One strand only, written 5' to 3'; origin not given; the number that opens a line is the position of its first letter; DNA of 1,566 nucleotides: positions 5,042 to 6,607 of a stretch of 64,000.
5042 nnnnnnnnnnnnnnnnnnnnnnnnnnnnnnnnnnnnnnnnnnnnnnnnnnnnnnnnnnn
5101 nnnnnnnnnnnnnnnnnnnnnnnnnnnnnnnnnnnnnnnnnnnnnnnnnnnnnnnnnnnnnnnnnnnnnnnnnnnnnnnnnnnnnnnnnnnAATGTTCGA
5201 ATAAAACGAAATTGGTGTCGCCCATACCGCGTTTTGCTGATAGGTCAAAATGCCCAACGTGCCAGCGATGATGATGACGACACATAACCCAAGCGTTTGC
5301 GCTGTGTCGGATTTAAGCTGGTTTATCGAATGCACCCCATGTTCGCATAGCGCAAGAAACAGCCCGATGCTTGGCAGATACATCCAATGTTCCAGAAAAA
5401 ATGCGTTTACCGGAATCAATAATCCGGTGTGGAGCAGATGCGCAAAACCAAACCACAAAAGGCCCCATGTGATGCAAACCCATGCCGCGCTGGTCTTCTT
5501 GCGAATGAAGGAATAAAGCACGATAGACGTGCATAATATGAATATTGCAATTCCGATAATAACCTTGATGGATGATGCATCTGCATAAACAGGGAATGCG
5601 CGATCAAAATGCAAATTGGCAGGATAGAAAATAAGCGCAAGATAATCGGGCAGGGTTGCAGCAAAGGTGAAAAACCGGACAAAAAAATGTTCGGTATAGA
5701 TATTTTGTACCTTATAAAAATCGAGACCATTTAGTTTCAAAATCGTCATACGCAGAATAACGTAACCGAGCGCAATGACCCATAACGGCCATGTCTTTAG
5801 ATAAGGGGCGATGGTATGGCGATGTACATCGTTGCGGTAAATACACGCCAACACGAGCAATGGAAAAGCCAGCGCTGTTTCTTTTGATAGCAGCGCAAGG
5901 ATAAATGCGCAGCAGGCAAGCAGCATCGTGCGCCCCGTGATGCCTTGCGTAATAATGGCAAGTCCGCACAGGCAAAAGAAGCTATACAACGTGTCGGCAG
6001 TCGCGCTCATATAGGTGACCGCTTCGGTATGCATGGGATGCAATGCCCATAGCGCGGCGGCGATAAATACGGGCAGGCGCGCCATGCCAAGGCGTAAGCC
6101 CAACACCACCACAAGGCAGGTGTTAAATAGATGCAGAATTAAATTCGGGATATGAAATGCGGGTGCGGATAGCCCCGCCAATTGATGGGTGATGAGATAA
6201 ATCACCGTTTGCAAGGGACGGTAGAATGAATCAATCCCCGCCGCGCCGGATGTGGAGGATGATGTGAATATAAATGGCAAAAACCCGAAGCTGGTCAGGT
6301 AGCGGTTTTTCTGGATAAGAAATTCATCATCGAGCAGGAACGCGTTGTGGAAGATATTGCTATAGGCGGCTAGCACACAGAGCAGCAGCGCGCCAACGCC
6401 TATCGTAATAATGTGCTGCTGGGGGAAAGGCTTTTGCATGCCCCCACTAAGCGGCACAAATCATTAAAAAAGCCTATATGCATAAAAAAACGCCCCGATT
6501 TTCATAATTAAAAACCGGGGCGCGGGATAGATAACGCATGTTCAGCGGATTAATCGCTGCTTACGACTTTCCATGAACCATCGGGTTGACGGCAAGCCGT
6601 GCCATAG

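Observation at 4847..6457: TMTC/PMT-like GT-C glycosyltransferase with TPR repeats: possible protein O-glycosyltransferase fed by the polyprenyl-P-sugar modules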

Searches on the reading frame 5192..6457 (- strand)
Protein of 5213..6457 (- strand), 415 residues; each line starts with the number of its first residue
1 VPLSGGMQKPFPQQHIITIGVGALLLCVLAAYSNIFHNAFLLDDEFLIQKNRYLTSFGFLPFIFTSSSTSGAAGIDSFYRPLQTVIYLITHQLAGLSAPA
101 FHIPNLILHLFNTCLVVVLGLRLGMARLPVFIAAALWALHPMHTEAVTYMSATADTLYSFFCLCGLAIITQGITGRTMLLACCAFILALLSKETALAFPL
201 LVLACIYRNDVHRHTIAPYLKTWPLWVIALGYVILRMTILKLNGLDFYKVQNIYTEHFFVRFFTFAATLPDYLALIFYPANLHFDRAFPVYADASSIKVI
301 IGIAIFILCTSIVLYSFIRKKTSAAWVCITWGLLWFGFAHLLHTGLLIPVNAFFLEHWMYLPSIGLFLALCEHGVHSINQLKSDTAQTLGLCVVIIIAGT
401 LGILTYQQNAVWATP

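Call 6: find_homologous_proteins(query=window:5213-6457:-)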
Query window:5213-6457:- (415 aa): 348 proteins with E <= 0.001 among 8000 candidates; the best 120 are listed.
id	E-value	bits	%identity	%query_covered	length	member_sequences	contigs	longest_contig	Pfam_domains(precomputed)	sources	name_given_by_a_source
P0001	1.6e-269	912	100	99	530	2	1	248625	PF14559.13,PF13431.13,PF13414.13,PF00515.35,PF13424.13,PF13428.13,PF13181.13,PF07719.24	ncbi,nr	ncbi:MAG: tetratricopeptide repeat protein [Alphaproteobacteria bacterium]|nr:tetratricopeptide repe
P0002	4.0e-221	752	81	99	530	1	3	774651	PF14559.13,PF13431.13,PF13414.13,PF00515.35,PF13424.13,PF13428.13,PF13181.13,PF07719.24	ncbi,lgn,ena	-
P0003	5.5e-197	673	74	99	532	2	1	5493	PF14559.13,PF13431.13,PF13414.13,PF00515.35,PF13424.13,PF13181.13,PF07719.24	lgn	-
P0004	4.2e-193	660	73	99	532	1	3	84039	PF14559.13,PF13431.13,PF13414.13,PF00515.35,PF13181.13,PF07719.24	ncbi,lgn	-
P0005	2.7e-157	542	62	97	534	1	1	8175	PF14559.13,PF13431.13,PF13414.13,PF00515.35,PF13424.13,PF13181.13,PF07719.24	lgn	-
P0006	2.2e-145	503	58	99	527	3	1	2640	PF14559.13,PF13431.13,PF13414.13,PF00515.35,PF13432.13,PF13181.13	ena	-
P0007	4.0e-132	459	54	98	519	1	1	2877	PF14559.13,PF13431.13,PF13414.13,PF00515.35,PF13424.13,PF13432.13,PF13428.13,PF13181.13,PF07719.24,PF13374.13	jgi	jgi:protein O-mannosyl-transferase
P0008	5.0e-111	390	48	94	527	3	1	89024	PF13431.13,PF13414.13,PF00515.35,PF13424.13,PF13432.13,PF13181.13,PF13231.13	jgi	jgi:tetratricopeptide (TPR) repeat protein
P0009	1.5e-110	388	47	94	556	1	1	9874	PF13431.13,PF13414.13,PF00515.35,PF13181.13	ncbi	-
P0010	3.1e-105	371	47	95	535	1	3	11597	PF13431.13,PF13414.13,PF00515.35,PF13181.13,PF07719.24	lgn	-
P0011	2.8e-104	367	46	97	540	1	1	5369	PF14559.13,PF13431.13,PF00515.35,PF13424.13,PF13181.13,PF07719.24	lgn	-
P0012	4.3e-103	364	47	95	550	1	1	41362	PF13431.13,PF13414.13,PF00515.35,PF13424.13,PF13432.13,PF13181.13,PF07719.24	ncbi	-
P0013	1.2e-102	362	46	94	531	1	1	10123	PF13431.13,PF13414.13,PF00515.35,PF13424.13,PF21033.5,PF13432.13,PF13428.13,PF13181.13,PF07719.24,PF13231.13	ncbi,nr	ncbi:MAG: tetratricopeptide repeat protein [Alphaproteobacteria bacterium]|nr:tetratricopeptide repe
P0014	5.6e-102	360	46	96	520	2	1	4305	PF13431.13,PF13414.13,PF13176.13,PF13428.13,PF13374.13,PF07721.21,PF14559.13,PF00515.35,PF13424.13,PF21033.5,PF13432.13,PF13181.13,PF07719.24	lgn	-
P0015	6.7e-102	360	48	94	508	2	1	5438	PF14559.13,PF13431.13,PF13414.13,PF00515.35,PF13424.13,PF13181.13,PF07719.24,PF13374.13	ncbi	-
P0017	6.5e-100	353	46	93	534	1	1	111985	PF14559.13,PF13431.13,PF13414.13,PF00515.35,PF13424.13,PF13432.13,PF13181.13,PF07719.24,PF13374.13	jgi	jgi:protein O-mannosyl-transferase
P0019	1.8e-99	352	44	94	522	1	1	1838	PF13431.13,PF13414.13,PF00515.35,PF13424.13,PF13432.13,PF13181.13,PF07719.24,PF13231.13,PF13374.13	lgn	-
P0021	1.7e-98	348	45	94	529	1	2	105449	PF14559.13,PF13431.13,PF13414.13,PF00515.35,PF13432.13,PF13181.13,PF07719.24,PF13231.13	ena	-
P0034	5.1e-96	340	44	94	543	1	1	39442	PF14559.13,PF13431.13,PF13414.13,PF00515.35,PF13424.13,PF13432.13,PF13181.13,PF07719.24,PF13231.13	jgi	jgi:protein O-mannosyl-transferase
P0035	9.8e-96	339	44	94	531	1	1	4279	PF14559.13,PF13431.13,PF13414.13,PF00515.35,PF13181.13,PF07719.24,PF13231.13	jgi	-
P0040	3.8e-95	337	45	95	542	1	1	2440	PF13414.13,PF00515.35,PF13231.13,PF13374.13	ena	-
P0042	4.6e-95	337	46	94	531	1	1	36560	PF14559.13,PF13431.13,PF00515.35,PF13181.13,PF07719.24,PF13231.13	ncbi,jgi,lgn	-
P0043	1.1e-94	336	45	94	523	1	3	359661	PF14559.13,PF13431.13,PF13414.13,PF00515.35,PF13181.13,PF07719.24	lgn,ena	-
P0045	3.5e-94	334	46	93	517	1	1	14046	PF13431.13,PF13414.13,PF00515.35,PF13424.13,PF13176.13,PF13432.13,PF13428.13,PF13181.13,PF07719.24,PF13174.13,PF13231.13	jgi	jgi:tetratricopeptide (TPR) repeat protein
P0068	2.4e-90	322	41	92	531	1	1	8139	PF13414.13,PF00515.35,PF07719.24,PF13231.13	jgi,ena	-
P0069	2.9e-90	321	45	94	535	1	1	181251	PF13431.13,PF00515.35,PF13424.13,PF13176.13,PF13181.13,PF07719.24,PF13231.13,PF13374.13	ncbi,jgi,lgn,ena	jgi:hypothetical protein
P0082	2.0e-89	319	43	94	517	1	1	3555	PF13431.13,PF00515.35,PF13181.13,PF13231.13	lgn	-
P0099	1.6e-87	312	43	94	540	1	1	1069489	PF13431.13,PF13414.13,PF00515.35,PF13424.13,PF21033.5,PF13432.13,PF13181.13,PF07719.24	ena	-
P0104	4.8e-87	311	43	94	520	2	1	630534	PF14559.13,PF13431.13,PF13414.13,PF00515.35,PF13424.13,PF13432.13,PF13428.13,PF13181.13,PF07719.24,PF13374.13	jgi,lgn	jgi:tetratricopeptide (TPR) repeat protein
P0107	1.3e-86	309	41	94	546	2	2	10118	PF13431.13,PF13181.13,PF07719.24,PF13231.13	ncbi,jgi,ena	-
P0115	8.4e-86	307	41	94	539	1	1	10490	PF13431.13,PF13414.13,PF00515.35,PF13424.13,PF13181.13,PF07719.24,PF13231.13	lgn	-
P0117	1.2e-85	306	44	94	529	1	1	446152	PF14559.13,PF13431.13,PF07719.24,PF13231.13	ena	-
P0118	1.2e-85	306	40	94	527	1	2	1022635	PF13431.13,PF07719.24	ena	-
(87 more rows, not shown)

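Call 22: search_solved_structures(query=A2, max_evalue=10, show_alignments=3)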
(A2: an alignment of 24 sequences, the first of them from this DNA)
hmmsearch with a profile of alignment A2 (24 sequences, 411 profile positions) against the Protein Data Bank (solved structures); distinct sequences matched with E-value up to 10: 1.
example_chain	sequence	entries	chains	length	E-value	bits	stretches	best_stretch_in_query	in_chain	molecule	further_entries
9k9w_a9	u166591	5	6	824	0.00018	23.9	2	18-74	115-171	Glr1262 protein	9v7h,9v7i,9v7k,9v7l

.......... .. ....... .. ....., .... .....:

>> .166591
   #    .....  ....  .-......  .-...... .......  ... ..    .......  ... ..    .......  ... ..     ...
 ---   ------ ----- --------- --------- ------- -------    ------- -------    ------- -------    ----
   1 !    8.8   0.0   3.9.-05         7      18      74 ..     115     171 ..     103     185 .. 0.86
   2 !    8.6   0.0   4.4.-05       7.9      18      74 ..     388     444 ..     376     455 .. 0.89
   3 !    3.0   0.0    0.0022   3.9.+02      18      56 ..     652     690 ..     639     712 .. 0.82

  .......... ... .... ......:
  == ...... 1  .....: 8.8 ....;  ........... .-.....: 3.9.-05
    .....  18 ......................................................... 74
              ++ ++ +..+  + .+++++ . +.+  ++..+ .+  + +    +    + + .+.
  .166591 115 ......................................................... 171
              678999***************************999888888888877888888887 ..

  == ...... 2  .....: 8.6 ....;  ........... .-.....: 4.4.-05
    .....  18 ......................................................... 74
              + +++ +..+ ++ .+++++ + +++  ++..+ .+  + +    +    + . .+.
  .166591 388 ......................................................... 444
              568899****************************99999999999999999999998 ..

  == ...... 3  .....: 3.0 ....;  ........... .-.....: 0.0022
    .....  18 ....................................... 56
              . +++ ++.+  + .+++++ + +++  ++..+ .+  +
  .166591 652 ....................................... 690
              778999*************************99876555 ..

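Call 23: search_protein_families(library=pfam, alignment_id=A2, max_evalue=1)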
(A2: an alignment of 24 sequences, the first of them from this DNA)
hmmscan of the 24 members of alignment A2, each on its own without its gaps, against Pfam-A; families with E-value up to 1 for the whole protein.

A. member 1, seq(416 aa): 0 families

B. families by the number of members that match (of 24 scanned): 8 families
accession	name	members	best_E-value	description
PF13231.12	PMT_2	9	2.3e-07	Dolichyl-phosphate-mannose-protein mannosyltransferase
PF09482.15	OrgA_MxiK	4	0.00025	Bacterial type III secretion apparatus protein (OrgA_MxiK)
PF13084.11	DUF3943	2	0.029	Domain of unknown function (DUF3943)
PF18917.5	LiaI-LiaF-like_TM1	1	0.0089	LiaI-LiaF-like transmembrane region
PF04080.19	Per1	1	0.032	Per1-like family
PF24378.1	DUF7534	1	0.034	Family of unknown function (DUF7534)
PF17475.7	Binary_toxB_2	1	0.043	Clostridial binary toxin B/anthrax toxin PA domain 2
PF12963.12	DUF3852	1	0.44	Protein of unknown function (DUF3852)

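Call 25: find_encoding_contigs(protein=P0002, flank=10000, max_places=2)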
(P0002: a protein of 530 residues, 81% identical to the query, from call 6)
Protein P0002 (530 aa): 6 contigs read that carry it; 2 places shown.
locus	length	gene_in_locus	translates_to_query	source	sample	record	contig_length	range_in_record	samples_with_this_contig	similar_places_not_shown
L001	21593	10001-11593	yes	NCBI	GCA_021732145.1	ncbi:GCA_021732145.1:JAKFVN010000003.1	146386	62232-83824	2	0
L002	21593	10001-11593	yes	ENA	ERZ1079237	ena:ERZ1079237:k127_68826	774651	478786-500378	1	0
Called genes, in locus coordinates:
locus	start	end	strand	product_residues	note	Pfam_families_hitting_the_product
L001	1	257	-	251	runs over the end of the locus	PF00398:RrnaAD (weak), PF13489:Methyltransf_23 (weak), PF08241:Methyltransf_11 (weak), PF13649:Methyltransf_25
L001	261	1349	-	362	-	PF01041:DegT_DnrJ_EryC1, PF00155:Aminotran_1_2 (faint)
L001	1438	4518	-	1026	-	PF00873:ACR_tran, PF03176:MMPL, PF02355:SecD_SecF_C (weak), PF03176:MMPL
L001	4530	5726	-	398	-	PF25917:BSH_RND, PF25973:BSH_CzcB (weak), PF25876:HH_MFP_RND, PF25944:Beta-barrel_RND, PF25954:Beta-barrel_RND_2 (weak), PF25967:RND-MFP_C (weak), PF25989:YknX_C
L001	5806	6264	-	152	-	PF13463:HTH_27 (faint), PF01047:MarR, PF12802:MarR_2, PF13412:HTH_24 (faint)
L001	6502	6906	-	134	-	-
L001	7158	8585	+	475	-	PF11739:YdbH-like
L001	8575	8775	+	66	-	PF13617:Lipoprotein_19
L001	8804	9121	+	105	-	PF07027:DUF1318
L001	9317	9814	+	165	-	-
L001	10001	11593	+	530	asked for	PF13424:TPR_12 (faint), PF13431:TPR_17 (faint), PF00515:TPR_1 (weak), PF07719:TPR_2 (faint), PF13181:TPR_8 (faint), PF13414:TPR_11 (faint), PF13428:TPR_14 (faint), PF14559:TPR_19 (weak)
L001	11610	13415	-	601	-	PF01464:SLT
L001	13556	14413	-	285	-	PF03167:UDG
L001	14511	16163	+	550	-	PF00890:FAD_binding_2 (faint), PF01266:DAO (weak), PF01946:Thi4 (weak), PF07992:Pyr_redox_2 (weak), PF13450:NAD_binding_8 (weak), PF21162:ETFQO_UQ-bd, PF05187:Fer4_ETF_QO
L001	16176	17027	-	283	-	PF17827:PrmC_N, PF05175:MTS, PF13847:Methyltransf_31, PF08242:Methyltransf_12 (faint), PF13649:Methyltransf_25, PF01170:UPF0020 (weak), PF07669:Eco57I (weak)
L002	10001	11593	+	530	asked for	PF13424:TPR_12 (faint), PF13431:TPR_17 (faint), PF00515:TPR_1 (weak), PF07719:TPR_2 (faint), PF13181:TPR_8 (faint), PF13414:TPR_11 (faint), PF13428:TPR_14 (faint), PF14559:TPR_19 (weak)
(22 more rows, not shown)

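Call 26: find_encoding_contigs(protein=P0008, flank=10000, max_places=2)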
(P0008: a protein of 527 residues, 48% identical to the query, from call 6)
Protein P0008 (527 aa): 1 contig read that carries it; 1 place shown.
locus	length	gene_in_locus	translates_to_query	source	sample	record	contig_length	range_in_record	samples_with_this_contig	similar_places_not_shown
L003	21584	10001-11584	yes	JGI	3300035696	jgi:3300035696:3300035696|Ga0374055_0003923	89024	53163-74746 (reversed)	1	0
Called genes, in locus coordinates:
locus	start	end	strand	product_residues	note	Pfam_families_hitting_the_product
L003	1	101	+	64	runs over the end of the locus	-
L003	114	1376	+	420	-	PF03448:MgtE_N, PF00571:CBS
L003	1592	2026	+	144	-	-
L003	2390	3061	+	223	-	-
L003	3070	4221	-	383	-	PF01612:DNA_pol_A_exo1, PF00570:HRDC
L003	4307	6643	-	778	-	-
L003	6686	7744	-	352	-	-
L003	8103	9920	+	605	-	PF01336:tRNA_anti-codon, PF00152:tRNA-synt_2, PF02938:GAD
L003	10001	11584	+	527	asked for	PF13231:PMT_2 (weak), PF13432:TPR_16 (faint), PF13431:TPR_17 (faint), PF13414:TPR_11 (faint), PF00515:TPR_1 (faint), PF13181:TPR_8 (faint), PF13424:TPR_12 (faint)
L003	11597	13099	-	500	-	PF12729:4HB_MCP_1, PF00015:MCPsignal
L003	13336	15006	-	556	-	PF08269:dCache_2, PF17200:sCache_2, PF17201:Cache_3-Cache_2, PF00672:HAMP, PF00015:MCPsignal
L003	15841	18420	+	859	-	PF10150:RNase_E_G, PF20833:RNase_E_G_Thio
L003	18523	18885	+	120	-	PF04480:DUF559, PF18741:MTES_1575 (weak)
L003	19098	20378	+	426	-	PF01435:Peptidase_M48, PF13428:TPR_14 (faint), PF23914:TPR_CcmH_CycH (faint), PF13429:TPR_15 (weak), PF13432:TPR_16 (weak), PF14559:TPR_19 (faint), PF24575:TPR_Slam (faint)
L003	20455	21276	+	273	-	PF13743:Thioredoxin_5, PF18312:ScsC_N (weak), PF13462:Thioredoxin_4, PF13098:Thioredoxin_2 (weak), PF01323:DSBA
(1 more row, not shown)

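Call 27: find_encoding_contigs(protein=P0017, flank=8000, max_places=1)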
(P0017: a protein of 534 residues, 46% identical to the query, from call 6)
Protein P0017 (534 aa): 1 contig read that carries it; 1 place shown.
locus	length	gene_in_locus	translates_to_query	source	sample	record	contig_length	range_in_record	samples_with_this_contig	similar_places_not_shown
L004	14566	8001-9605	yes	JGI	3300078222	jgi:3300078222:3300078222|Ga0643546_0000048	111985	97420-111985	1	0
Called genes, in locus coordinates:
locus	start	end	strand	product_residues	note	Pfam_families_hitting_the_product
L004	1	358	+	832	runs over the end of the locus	PF07697:7TMR-HDED, PF07698:7TM-7TMR_HD, PF01966:HD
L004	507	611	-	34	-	-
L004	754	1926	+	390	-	-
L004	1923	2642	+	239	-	-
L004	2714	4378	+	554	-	-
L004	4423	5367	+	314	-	PF28082:ZorA-like_t1 (weak)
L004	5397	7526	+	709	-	PF16697:Yop-YscD_cpl, PF00498:FHA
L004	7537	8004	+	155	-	PF02130:YbeY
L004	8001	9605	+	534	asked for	PF13432:TPR_16 (faint), PF13431:TPR_17 (faint), PF13181:TPR_8 (faint), PF13424:TPR_12 (faint), PF00515:TPR_1 (weak), PF00515:TPR_1, PF07719:TPR_2 (weak), PF13414:TPR_11, +2 more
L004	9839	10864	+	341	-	PF03462:PCRF, PF00472:RF-1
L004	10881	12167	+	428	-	PF12704:MacB_PCD, PF02687:FtsX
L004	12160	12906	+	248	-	PF00005:ABC_tran, PF13304:AAA_21 (faint)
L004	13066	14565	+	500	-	?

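Call 28: find_encoding_contigs(protein=P0043, flank=8000, max_places=1)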
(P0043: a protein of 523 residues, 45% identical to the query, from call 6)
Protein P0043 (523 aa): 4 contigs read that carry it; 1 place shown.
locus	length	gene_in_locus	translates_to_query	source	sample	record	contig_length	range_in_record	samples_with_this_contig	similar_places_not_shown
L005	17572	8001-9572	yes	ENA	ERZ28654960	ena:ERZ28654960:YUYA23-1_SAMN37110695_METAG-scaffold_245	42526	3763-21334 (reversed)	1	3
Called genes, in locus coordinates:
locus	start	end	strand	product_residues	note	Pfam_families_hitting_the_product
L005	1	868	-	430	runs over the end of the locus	PF00089:Trypsin (faint), PF13365:Trypsin_2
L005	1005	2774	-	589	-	-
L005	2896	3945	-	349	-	-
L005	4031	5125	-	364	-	PF13349:DUF4097 (faint)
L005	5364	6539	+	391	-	PF00108:Thiolase_N, PF02803:Thiolase_C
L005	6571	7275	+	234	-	PF01144:CoA_trans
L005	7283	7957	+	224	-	PF01144:CoA_trans, PF13336:AcetylCoA_hyd_C (weak)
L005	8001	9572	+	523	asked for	PF13414:TPR_11 (faint), PF13431:TPR_17 (faint), PF07719:TPR_2 (faint), PF13181:TPR_8 (faint), PF00515:TPR_1 (weak), PF14559:TPR_19 (weak)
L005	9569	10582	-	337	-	PF13641:Glyco_tranf_2_3, PF00535:Glycos_transf_2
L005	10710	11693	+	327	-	PF00027:cNMP_binding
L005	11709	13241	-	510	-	PF00224:PK, PF02887:PK_C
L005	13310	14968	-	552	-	-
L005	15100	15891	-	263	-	PF04773:FecR (faint)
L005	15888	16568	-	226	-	PF13428:TPR_14 (faint), PF09976:TPR_21, PF07719:TPR_2 (faint), PF13174:TPR_6 (faint), PF13424:TPR_12 (faint), PF13525:YfiO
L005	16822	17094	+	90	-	PF00216:Bac_DNA_binding, PF18291:HU-HIG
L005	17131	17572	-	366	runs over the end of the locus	PF14237:GYF_2 (weak)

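Call 29: find_encoding_contigs(protein=P0104, flank=8000, max_places=1)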
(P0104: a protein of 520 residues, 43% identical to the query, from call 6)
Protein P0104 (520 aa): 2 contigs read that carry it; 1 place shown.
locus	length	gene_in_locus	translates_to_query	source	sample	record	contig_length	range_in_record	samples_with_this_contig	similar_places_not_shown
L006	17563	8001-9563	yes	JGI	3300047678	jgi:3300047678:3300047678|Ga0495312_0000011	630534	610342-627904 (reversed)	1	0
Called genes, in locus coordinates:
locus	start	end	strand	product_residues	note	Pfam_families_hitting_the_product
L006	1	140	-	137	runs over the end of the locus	PF01230:HIT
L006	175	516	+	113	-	PF01521:Fe-S_biosyn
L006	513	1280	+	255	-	PF03372:Exo_endo_phos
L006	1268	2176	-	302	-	PF01545:Cation_efflux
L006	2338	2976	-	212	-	-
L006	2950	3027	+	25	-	-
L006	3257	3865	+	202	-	PF04264:YceI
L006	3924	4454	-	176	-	PF10604:Polyketide_cyc2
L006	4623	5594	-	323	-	PF01297:ZnuA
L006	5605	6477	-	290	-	PF00950:ABC-3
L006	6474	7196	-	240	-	PF00005:ABC_tran, PF13304:AAA_21 (faint)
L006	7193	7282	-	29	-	-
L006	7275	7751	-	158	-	PF01475:FUR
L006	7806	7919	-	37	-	-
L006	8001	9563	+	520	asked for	PF13374:TPR_10 (faint), PF13432:TPR_16 (faint), PF13431:TPR_17 (faint), PF13424:TPR_12, PF07719:TPR_2 (weak), PF14559:TPR_19 (weak), PF00515:TPR_1 (weak), PF13414:TPR_11, +2 more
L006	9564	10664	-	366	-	PF00535:Glycos_transf_2, PF13641:Glyco_tranf_2_3 (weak), PF04138:GtrA_DPMS_TM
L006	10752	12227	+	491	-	-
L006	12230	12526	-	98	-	-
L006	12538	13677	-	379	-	PF10983:DUF2793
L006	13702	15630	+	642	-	PF02463:SMC_N (weak), PF00005:ABC_tran, PF13304:AAA_21 (faint), PF12704:MacB_PCD, PF02687:FtsX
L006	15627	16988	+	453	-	PF02321:OEP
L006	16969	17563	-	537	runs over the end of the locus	PF14691:Fer4_20 (weak), PF00070:Pyr_redox (faint), PF00890:FAD_binding_2 (weak), PF01266:DAO (faint), PF07992:Pyr_redox_2, PF12831:FAD_oxidored, PF13450:NAD_binding_8 (weak), PF13738:Pyr_redox_3 (weak), +1 more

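Call 34: find_encoding_contigs(protein=P0099, flank=8000, max_places=1)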
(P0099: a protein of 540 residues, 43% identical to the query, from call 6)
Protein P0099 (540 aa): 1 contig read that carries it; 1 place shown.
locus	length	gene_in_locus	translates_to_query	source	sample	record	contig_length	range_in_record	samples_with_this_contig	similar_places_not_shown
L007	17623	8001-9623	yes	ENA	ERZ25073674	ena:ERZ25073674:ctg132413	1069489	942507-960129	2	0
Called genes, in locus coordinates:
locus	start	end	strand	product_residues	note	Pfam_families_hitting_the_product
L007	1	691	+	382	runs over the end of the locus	PF01612:DNA_pol_A_exo1, PF00570:HRDC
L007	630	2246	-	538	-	PF02541:Ppx-GppA, PF21697:Ppx_C (weak)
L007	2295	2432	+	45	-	-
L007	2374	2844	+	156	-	PF01625:PMSR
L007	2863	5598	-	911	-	PF00690:Cation_ATPase_N, PF00122:E1-E2_ATPase, PF00702:Hydrolase, PF13246:Cation_ATPase, PF00689:Cation_ATPase_C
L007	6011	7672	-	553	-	PF13229:Beta_helix (faint)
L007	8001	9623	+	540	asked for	PF13431:TPR_17 (faint), PF13432:TPR_16 (faint), PF00515:TPR_1 (faint), PF07719:TPR_2 (faint), PF13181:TPR_8 (faint), PF13424:TPR_12 (faint), PF21033:RMD1-3 (faint), PF13414:TPR_11 (weak)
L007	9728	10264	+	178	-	PF07690:MFS_1, PF13000:Acatn, PF03092:BT1 (weak)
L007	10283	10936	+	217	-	PF07690:MFS_1 (weak)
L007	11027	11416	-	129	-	PF01381:HTH_3, PF12844:HTH_19 (weak), PF13560:HTH_31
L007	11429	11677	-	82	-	PF05016:ParE_toxin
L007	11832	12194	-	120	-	-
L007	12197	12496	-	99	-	PF09907:HigB_toxin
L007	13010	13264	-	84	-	PF00348:polyprenyl_synt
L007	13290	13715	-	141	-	PF00348:polyprenyl_synt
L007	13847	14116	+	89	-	-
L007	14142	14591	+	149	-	-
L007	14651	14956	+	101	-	-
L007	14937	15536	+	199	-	PF11306:DUF3108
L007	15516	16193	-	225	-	PF00702:Hydrolase, PF08282:Hydrolase_3 (faint), PF12710:HAD, PF13419:HAD_2, PF13242:Hydrolase_like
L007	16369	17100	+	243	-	-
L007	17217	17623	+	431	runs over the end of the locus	PF00483:NTP_transferase (weak), PF12804:NTP_transf_3, PF25084:LbH_EIF2B (faint), PF25087:GMPPB_C, PF00132:Hexapep, PF25087:GMPPB_C, PF00132:Hexapep, PF14602:Hexapep_2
